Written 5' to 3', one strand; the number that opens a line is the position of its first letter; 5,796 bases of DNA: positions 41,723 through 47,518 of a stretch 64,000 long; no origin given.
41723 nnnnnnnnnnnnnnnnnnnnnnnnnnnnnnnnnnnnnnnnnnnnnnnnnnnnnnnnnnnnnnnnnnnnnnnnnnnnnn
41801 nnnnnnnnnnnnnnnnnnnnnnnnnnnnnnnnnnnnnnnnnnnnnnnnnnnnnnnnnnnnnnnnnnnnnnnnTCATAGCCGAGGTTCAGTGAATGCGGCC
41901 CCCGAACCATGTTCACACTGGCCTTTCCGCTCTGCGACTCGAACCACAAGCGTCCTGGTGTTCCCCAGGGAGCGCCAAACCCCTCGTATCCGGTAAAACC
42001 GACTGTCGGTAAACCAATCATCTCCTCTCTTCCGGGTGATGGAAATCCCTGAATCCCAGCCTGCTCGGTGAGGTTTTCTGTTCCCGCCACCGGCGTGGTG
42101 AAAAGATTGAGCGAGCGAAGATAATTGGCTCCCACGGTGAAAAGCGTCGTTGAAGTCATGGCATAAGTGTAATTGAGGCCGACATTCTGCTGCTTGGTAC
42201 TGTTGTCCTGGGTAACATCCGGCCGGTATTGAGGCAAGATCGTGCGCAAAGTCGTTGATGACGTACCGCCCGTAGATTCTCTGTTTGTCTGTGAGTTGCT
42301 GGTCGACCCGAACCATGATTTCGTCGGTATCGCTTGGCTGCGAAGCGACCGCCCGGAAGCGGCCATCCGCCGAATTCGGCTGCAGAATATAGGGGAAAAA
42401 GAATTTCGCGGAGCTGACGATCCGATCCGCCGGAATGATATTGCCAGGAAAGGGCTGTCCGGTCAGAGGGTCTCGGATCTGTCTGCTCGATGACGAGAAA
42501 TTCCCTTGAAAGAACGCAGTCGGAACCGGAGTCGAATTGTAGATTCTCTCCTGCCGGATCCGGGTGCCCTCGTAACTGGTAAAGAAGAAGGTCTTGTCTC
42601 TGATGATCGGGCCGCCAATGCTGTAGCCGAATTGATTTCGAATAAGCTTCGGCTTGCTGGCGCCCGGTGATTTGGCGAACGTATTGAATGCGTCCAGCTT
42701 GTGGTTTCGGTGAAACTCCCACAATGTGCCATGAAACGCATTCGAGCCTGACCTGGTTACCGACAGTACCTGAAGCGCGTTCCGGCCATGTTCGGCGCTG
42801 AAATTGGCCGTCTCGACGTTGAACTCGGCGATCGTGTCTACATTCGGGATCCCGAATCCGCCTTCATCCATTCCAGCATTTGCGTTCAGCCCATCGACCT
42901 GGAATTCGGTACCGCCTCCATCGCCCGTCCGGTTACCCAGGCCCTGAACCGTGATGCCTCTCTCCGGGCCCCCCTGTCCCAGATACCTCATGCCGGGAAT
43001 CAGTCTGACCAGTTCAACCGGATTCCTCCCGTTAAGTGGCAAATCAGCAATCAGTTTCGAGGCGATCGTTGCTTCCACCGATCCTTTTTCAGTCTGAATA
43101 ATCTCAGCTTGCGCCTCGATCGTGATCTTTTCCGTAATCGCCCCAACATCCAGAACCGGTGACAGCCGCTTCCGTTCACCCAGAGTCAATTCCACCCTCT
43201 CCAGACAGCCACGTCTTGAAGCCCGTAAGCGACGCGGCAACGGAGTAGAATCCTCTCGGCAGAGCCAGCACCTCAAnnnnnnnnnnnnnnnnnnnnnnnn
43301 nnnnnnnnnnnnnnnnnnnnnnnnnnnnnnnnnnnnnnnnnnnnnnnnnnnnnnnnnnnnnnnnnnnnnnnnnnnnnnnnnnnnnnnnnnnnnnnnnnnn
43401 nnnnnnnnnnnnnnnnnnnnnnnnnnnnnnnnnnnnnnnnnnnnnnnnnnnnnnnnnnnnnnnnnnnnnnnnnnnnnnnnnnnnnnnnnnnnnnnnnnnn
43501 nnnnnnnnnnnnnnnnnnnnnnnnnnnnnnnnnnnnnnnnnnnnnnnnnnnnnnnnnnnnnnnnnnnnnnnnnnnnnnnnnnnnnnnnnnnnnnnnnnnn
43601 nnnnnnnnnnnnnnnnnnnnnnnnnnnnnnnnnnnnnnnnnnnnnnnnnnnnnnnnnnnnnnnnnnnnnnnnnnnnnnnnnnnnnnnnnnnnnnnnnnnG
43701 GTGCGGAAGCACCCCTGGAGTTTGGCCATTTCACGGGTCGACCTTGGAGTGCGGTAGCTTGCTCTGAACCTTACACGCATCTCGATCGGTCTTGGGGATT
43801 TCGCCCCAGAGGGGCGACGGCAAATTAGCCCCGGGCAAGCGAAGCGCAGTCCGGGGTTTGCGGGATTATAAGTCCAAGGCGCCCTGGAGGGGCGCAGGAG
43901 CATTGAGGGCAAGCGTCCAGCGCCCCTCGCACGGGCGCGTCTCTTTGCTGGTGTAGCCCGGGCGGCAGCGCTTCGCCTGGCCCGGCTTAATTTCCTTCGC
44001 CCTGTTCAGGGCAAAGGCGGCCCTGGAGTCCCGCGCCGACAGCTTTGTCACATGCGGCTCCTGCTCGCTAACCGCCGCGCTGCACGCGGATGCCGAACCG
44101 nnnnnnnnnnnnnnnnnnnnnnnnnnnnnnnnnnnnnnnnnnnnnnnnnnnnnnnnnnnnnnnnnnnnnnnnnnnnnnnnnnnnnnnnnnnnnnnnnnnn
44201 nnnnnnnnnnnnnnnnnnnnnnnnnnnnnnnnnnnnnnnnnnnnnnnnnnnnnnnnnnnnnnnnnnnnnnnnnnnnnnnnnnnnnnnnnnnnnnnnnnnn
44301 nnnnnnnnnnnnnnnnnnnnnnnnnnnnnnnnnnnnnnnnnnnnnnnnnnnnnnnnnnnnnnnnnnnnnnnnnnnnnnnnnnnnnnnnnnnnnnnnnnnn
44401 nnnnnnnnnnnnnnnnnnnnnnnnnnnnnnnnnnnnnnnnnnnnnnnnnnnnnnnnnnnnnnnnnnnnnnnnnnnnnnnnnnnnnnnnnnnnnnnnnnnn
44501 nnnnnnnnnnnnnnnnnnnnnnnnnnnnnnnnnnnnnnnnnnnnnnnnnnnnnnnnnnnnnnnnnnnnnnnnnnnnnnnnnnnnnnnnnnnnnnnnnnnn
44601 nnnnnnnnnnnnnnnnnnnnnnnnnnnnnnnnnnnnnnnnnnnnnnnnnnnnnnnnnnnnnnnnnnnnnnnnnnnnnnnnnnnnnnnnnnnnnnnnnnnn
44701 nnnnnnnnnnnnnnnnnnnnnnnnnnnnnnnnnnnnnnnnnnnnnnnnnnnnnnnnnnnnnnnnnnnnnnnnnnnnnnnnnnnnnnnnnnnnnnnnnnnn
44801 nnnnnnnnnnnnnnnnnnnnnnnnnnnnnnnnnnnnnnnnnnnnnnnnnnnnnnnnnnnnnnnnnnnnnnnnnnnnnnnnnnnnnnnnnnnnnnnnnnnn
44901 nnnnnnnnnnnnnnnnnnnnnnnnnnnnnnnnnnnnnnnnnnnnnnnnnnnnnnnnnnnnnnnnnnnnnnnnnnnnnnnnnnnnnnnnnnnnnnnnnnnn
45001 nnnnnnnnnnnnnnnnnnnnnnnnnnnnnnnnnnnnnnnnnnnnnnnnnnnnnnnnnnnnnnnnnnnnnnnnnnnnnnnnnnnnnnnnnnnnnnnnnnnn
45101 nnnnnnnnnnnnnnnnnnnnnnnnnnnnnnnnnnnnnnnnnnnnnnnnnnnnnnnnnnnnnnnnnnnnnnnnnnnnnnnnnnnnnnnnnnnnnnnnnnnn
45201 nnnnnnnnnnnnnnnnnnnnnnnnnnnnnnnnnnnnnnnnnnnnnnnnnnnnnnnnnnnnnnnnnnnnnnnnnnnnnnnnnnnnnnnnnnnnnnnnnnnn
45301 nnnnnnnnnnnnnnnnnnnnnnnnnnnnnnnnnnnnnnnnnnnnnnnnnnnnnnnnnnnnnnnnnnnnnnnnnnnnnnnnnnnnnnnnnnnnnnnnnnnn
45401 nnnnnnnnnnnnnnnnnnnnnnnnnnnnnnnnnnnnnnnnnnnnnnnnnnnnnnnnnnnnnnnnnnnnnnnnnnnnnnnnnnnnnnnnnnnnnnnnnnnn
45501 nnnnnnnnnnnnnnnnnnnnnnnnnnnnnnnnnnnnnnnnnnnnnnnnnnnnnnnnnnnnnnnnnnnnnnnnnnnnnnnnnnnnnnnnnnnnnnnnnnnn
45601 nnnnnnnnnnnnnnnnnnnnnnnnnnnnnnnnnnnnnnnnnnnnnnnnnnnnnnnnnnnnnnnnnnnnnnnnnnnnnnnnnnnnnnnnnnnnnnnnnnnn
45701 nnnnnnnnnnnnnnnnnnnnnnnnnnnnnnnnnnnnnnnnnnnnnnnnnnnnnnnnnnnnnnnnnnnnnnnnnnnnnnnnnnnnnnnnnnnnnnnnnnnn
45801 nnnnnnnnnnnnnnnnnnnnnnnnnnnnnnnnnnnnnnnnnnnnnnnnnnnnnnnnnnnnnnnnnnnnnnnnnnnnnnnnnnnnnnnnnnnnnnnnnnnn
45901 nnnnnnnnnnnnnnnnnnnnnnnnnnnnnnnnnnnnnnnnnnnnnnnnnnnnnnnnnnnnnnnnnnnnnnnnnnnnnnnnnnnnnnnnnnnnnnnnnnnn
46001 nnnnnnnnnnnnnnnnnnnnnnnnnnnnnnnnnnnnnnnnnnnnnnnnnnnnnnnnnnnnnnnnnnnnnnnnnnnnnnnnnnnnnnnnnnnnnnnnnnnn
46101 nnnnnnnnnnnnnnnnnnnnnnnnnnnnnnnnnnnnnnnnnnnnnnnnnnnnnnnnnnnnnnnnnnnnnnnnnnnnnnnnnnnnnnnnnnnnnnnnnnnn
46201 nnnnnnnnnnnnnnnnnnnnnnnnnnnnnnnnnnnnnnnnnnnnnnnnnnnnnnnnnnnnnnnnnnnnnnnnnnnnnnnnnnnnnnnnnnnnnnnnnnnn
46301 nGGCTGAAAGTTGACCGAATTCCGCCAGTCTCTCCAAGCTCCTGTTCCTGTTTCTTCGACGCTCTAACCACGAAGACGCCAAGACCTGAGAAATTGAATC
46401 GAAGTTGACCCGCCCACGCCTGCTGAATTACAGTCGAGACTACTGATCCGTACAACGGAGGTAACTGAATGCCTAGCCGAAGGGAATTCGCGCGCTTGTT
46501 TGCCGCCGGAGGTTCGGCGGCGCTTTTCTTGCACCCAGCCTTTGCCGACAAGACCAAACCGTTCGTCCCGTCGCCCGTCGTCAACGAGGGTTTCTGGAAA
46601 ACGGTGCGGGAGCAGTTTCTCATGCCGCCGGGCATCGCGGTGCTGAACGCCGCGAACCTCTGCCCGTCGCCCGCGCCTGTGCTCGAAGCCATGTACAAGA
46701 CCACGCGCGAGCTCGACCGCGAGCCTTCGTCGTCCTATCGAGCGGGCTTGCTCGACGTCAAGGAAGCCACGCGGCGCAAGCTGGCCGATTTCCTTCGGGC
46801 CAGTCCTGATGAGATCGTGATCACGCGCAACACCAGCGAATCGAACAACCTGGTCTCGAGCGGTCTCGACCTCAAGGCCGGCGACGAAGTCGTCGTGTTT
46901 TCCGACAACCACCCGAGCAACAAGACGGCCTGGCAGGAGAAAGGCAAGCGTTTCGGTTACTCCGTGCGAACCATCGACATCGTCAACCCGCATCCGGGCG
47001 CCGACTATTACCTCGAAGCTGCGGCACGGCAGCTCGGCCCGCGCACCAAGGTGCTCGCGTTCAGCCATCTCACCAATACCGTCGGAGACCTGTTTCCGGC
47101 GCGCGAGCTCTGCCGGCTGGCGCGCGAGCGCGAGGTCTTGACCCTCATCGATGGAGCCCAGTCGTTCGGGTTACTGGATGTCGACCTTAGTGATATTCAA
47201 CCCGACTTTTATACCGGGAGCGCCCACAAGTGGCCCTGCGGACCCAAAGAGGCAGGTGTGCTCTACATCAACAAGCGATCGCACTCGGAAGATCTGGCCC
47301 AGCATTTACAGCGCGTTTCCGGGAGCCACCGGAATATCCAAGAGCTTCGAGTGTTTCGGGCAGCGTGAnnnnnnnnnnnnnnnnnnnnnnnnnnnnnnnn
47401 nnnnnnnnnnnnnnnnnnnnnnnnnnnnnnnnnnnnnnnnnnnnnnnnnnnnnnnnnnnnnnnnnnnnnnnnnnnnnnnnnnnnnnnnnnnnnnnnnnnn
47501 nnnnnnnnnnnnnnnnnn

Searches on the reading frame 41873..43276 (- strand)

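Call 12: search_protein_families(library=pfam, proteins=[window:41873-43276:-])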
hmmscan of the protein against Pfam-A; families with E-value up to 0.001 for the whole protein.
window:41873-43276:- (467 aa): 1 family
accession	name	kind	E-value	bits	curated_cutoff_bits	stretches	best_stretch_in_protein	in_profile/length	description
PF25183.1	OMP_b-brl_4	-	5.1e-59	200.9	30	1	173-350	1-188/838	Outer membrane beta barrel domain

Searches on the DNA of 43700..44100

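Call 59: search_rna_families(source=window, start=43700, end=44100, threshold=evalue, max_evalue=1)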
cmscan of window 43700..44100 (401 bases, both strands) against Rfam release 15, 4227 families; matches with E-value up to 1: 1.
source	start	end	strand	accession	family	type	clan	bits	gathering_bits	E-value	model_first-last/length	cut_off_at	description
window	43997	44012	+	RF03050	RAGATH-25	Gene; sRNA;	-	14.2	49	0.71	34-49/50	no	RAGATH-25 RNA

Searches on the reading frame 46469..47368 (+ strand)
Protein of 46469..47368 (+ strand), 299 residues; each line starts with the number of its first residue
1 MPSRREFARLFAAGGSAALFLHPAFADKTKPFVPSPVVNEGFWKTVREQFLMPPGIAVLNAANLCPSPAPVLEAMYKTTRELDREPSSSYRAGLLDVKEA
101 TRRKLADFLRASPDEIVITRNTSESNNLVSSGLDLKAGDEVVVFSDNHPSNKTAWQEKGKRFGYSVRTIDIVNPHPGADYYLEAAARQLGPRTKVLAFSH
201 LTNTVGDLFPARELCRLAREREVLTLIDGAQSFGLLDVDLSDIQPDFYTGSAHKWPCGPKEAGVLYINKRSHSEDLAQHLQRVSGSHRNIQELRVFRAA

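Call 13: search_protein_families(library=pfam, proteins=[window:46469-47368:+])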
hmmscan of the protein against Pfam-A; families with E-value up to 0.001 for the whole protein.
window:46469-47368:+ (299 aa): 3 families
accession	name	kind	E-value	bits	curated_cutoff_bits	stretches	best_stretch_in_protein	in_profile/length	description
PF00266.25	Aminotran_5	-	1.2e-38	133.5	21.5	1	67-271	11-217/371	Aminotransferase class-V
PF00155.27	Aminotran_1_2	-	2.2e-07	30.9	19.7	1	94-230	40-187/361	Aminotransferase class I and II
PF01053.26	Cys_Met_Meta_PP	-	0.00081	18.5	27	0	135-286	88-231/381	Cys/Met metabolism PLP-dependent enzyme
